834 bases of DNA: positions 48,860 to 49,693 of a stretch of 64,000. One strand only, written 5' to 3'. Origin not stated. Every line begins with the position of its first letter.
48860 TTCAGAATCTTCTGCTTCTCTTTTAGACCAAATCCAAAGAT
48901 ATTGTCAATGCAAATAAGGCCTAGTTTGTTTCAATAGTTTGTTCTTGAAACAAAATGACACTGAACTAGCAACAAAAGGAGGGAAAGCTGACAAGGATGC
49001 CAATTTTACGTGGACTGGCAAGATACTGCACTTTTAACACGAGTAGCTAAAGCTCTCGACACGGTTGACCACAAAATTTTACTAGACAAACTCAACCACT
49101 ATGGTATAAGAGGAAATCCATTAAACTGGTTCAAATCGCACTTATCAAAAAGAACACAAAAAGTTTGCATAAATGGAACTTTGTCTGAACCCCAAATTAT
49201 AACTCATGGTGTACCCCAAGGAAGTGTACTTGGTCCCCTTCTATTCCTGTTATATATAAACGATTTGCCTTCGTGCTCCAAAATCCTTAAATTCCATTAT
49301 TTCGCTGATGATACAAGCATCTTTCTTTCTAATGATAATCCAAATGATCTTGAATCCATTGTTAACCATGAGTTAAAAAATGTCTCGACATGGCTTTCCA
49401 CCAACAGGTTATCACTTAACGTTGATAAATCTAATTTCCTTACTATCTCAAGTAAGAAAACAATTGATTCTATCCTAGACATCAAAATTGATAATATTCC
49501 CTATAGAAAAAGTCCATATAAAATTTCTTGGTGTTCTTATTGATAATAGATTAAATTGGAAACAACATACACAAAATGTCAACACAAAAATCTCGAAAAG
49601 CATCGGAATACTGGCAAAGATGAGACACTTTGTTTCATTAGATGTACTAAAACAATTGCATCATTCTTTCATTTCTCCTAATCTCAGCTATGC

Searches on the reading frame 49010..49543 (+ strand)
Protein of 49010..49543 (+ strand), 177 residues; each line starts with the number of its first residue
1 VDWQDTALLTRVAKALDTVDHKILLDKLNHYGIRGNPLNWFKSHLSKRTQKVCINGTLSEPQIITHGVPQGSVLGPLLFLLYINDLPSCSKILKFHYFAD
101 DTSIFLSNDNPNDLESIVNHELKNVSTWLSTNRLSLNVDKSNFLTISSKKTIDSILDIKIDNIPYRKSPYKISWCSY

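Call 22: search_protein_families(library=pfam, proteins=[window:49010-49543:+], max_evalue=0.01)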
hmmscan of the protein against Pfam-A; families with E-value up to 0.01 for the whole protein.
window:49010-49543:+ (177 aa): 1 family
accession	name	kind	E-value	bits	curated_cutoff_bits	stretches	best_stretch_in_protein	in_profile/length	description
PF00078.32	RVT_1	-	6.3e-18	65.7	29.6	1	13-148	76-194/205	Reverse transcriptase (RNA-dependent DNA polymerase)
